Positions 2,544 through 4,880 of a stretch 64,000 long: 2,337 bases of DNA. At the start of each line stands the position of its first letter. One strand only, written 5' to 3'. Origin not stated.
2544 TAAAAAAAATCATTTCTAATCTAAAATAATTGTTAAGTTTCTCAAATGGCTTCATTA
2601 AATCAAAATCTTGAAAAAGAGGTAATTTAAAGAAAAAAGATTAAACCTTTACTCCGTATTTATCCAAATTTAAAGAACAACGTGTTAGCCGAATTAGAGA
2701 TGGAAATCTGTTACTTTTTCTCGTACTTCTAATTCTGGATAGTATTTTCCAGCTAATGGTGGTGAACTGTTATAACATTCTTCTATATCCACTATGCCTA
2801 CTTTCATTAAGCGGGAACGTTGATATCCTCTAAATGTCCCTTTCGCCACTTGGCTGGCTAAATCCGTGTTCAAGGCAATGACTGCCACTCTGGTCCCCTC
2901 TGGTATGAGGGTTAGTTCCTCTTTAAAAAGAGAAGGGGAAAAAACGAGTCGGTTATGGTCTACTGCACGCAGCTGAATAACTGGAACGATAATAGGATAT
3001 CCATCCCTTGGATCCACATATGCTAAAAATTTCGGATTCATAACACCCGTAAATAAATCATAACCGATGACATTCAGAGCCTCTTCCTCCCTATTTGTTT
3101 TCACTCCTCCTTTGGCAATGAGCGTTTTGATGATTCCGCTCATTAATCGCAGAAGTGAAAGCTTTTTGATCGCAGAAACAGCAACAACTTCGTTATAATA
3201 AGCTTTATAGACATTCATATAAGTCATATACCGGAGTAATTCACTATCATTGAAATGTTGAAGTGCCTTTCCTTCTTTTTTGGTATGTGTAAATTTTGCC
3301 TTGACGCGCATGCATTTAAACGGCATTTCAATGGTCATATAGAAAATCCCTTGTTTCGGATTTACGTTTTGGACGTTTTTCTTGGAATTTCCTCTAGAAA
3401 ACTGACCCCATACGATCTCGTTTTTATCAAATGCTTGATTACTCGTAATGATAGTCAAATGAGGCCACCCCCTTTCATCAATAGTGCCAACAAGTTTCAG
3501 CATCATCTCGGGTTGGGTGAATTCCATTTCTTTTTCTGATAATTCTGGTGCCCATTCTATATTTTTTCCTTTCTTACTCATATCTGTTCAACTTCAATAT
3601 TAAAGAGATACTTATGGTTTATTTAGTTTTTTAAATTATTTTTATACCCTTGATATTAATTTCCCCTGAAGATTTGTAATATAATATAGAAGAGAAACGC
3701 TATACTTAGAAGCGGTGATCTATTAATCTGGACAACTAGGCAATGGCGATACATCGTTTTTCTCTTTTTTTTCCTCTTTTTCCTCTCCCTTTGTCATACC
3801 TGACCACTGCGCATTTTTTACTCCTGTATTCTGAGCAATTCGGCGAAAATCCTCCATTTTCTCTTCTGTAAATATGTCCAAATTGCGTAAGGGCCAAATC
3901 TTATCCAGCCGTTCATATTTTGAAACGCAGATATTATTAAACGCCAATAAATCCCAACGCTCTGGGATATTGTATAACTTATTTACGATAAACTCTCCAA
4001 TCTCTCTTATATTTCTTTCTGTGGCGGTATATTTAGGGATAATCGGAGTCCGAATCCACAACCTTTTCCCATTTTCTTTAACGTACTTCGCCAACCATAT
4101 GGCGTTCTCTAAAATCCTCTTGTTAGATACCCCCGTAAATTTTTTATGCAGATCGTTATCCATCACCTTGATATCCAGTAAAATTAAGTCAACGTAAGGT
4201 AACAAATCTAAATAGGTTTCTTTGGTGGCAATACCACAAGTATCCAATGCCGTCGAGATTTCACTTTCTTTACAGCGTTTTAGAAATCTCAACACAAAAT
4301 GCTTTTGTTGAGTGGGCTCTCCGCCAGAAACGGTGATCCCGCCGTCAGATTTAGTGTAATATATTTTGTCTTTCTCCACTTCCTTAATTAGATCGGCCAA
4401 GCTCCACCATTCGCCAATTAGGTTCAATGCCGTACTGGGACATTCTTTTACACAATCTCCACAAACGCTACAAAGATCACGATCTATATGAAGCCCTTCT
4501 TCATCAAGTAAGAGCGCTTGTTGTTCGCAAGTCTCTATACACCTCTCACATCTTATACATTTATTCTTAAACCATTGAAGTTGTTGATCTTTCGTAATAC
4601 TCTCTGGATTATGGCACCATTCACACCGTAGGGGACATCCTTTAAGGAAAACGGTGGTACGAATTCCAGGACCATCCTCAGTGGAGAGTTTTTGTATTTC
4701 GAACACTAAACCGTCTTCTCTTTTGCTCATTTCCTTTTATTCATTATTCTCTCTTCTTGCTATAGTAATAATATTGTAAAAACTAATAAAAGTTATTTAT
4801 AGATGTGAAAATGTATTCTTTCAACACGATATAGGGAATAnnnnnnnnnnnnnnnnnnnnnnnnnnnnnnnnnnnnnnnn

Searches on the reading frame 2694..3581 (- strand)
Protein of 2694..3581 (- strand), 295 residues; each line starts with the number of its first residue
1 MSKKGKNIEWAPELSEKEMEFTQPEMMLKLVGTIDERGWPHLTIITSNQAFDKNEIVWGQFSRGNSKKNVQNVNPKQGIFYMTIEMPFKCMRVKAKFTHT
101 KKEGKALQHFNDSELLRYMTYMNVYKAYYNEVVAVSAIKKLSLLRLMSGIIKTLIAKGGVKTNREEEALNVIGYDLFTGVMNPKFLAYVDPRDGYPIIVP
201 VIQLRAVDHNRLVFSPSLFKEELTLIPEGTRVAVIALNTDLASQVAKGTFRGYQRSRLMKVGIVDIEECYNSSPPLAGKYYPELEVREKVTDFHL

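Call 4: search_protein_families(library=pfam, proteins=[window:2694-3581:-], max_evalue=0.01)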
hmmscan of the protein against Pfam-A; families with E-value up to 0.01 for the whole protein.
window:2694-3581:- (295 aa): 1 family
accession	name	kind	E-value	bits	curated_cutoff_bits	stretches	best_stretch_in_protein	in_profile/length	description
PF01243.27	PNPOx_N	-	0.00055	20.7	28.1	0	31-140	17-105/120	Pyridoxamine 5'-phosphate oxidase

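Call 5: search_protein_families(library=ncbifam, proteins=[window:2694-3581:-], max_evalue=0.01)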
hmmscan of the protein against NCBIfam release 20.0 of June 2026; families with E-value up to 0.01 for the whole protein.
window:2694-3581:- (295 aa): 0 families

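Call 28: search_solved_structures(query=A1, max_evalue=1, show_alignments=1)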
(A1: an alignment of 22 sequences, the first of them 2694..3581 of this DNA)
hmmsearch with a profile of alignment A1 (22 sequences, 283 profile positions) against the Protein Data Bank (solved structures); distinct sequences matched with E-value up to 1: 9.
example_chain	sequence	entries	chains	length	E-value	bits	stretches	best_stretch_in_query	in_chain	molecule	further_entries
3in6_A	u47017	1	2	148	0.0026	20.2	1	3-101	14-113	FMN-binding protein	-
5esc_A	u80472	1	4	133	0.013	17.9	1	18-97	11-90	HupZ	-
7kpz_A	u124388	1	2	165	0.023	17.1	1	18-96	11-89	HupZ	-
7kq2_A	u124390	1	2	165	0.025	17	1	18-96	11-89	HupZ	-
2htd_A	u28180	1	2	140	0.065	15.6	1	159-228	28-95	Predicted flavin-nucleotide-binding protein from COG3576 family structurally related to py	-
2re7_A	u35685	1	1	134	0.12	14.7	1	3-78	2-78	Uncharacterized protein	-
6sw2_A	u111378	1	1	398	0.31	13.4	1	96-152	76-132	Probable FAD-dependent monooxygenase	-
2x3n_A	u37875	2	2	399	0.31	13.4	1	96-152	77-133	PROBABLE FAD-DEPENDENT MONOOXYGENASE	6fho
2hq7_A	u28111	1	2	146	0.72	12.2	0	175-240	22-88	Protein, related to general stress protein 26(GS26) of B.subtilis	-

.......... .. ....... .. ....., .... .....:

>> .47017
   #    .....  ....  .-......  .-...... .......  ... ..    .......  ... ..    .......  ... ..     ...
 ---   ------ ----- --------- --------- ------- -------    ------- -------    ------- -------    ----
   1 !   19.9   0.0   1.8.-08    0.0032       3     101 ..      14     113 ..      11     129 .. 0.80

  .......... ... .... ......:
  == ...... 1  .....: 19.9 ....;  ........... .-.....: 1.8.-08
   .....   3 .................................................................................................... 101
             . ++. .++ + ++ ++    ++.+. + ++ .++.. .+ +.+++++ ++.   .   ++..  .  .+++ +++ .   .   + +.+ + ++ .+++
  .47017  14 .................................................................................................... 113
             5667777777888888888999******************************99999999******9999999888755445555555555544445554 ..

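Call 29: search_protein_families(library=pfam, alignment_id=A1, max_evalue=1)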
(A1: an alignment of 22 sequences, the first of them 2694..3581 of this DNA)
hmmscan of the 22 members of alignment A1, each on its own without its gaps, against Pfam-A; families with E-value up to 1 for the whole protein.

A. member 1, window:2694-3581:- (295 aa): 1 family
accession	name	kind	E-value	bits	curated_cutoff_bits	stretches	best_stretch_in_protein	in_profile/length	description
PF01243.27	PNPOx_N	-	0.00055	20.7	28.1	1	31-140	17-105/120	Pyridoxamine 5'-phosphate oxidase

B. families by the number of members that match (of 22 scanned): 5 families
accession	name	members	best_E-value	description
PF01243.27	PNPOx_N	18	8.8e-08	Pyridoxamine 5'-phosphate oxidase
PF21318.3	BRCA2DBD_OB2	1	0.03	BRCA2, OB2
PF23139.1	OB_YrrC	1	0.08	ATP-dependent DNA helicase YrrC, OB-fold domain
PF11453.13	DUF2950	1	0.13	Protein of unknown function (DUF2950)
PF00232.24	Glyco_hydro_1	1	0.23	Glycosyl hydrolase family 1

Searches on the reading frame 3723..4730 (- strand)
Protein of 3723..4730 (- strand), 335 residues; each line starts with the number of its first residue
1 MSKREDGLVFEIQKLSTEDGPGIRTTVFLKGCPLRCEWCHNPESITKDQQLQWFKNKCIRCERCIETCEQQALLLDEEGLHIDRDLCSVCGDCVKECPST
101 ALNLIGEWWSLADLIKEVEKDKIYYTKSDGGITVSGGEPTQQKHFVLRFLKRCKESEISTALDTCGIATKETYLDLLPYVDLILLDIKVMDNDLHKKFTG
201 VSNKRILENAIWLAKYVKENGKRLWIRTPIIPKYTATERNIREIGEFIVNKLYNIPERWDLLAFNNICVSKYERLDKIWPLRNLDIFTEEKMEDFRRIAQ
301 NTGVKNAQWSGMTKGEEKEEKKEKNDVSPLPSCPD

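Call 4: search_protein_families(library=pfam, proteins=[window:3723-4730:-], max_evalue=0.01)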
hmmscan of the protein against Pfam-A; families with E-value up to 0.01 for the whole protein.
window:3723-4730:- (335 aa): 10 families
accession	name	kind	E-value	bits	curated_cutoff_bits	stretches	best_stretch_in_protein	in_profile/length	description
PF04055.27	Radical_SAM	-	9.6e-14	52.3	29.5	1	110-238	29-158/166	Radical SAM superfamily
PF13353.11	Fer4_12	-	9.9e-13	49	22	1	19-206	2-136/137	4Fe-4S single cluster domain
PF00037.32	Fer4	-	6.7e-10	38.8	21.1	2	81-101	2-22/24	4Fe-4S binding domain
PF12837.12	Fer4_6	-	2.2e-09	37.2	25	2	81-99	3-21/24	4Fe-4S binding domain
PF12838.12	Fer4_7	-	1.2e-08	35.7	27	1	57-101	1-52/52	4Fe-4S dicluster domain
PF14697.11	Fer4_21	-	6.3e-07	29.9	35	1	56-100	6-55/59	4Fe-4S dicluster domain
PF13237.11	Fer4_10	-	1.1e-06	28.9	25.5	1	82-119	4-22/53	4Fe-4S dicluster domain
PF13484.11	Fer4_16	-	1.9e-05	25.8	30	0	87-108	2-24/66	4Fe-4S double cluster binding domain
PF13187.11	Fer4_9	-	2e-05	24.9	27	1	57-101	1-51/52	4Fe-4S dicluster domain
PF12797.12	Fer4_2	-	2.1e-05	24.6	24.5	1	80-99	3-22/22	4Fe-4S binding domain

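Call 5: search_protein_families(library=ncbifam, proteins=[window:3723-4730:-], max_evalue=0.01)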
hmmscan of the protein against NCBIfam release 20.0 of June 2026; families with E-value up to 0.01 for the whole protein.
window:3723-4730:- (335 aa): 78 families (the best 25 are shown)
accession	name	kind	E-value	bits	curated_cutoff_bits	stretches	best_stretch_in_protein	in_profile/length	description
TIGR02494.1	PFLE_PFLC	subfamily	1.1e-96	323.6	174.35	1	9-302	1-292/293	glycyl-radical enzyme activating protein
NF043069.1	T4HPD_activ_SAM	equivalog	4.1e-96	321.9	425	1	7-305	2-294/299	trans-4-hydroxy-L-proline dehydratase activase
NF048010.1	SfplDhtActHpsHDes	equivalog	5.1e-90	301.3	430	1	3-298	2-297/298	(2S)-3-sulfopropanediol dehydratase activating enzyme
NF033719.1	ind_deCO2_activ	equivalog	4.5e-79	265.9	425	1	7-305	1-299/302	indoleacetate decarboxylase activase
NF048008.1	SfplDhtActHpfHKleb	equivalog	4.7e-78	262.6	500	1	9-300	2-294/308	(2S)-3-sulfopropanediol dehydratase activating enzyme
TIGR04395.1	cutC_activ_rSAM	equivalog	4.4e-76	256.1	360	1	7-298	5-296/309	choline TMA-lyase-activating enzyme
NF033717.2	HPDL_rSAM_activ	equivalog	1e-75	254.9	420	1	5-305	2-302/311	4-hydroxyphenylacetate decarboxylase activase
NF007483.0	PRK10076.1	equivalog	4.3e-61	206.6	326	2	87-305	76-287/292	[formate-C-acetyltransferase]-activating enzyme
TIGR02493.1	PFLA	equivalog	1.5e-58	198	231.75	2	107-300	44-233/235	pyruvate formate-lyase-activating protein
TIGR04041.1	activase_YjjW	hypoth_equivalog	8.8e-57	192.6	250.2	1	8-306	3-272/276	YjjW family glycine radical enzyme activase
TIGR04003.1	rSAM_BssD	equivalog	2e-54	184.9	496.45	1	8-278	2-273/314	[benzylsuccinate synthase]-activating enzyme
NF008356.0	PRK11145.1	equivalog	1.1e-45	155.9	375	2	110-305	52-243/246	pyruvate formate lyase 1-activating protein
TIGR02495.1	NrdG2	equivalog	1.7e-18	66.6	131.15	2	131-251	65-183/193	anaerobic ribonucleoside-triphosphate reductase activating protein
TIGR02491.1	NrdG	equivalog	4.4e-13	49.4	126.1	2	11-50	4-43/154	anaerobic ribonucleoside-triphosphate reductase activating protein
NF007203.0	PRK09624.1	equivalog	4.7e-10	39.6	171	1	53-107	48-103/105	pyuvate ferredoxin oxidoreductase subunit delta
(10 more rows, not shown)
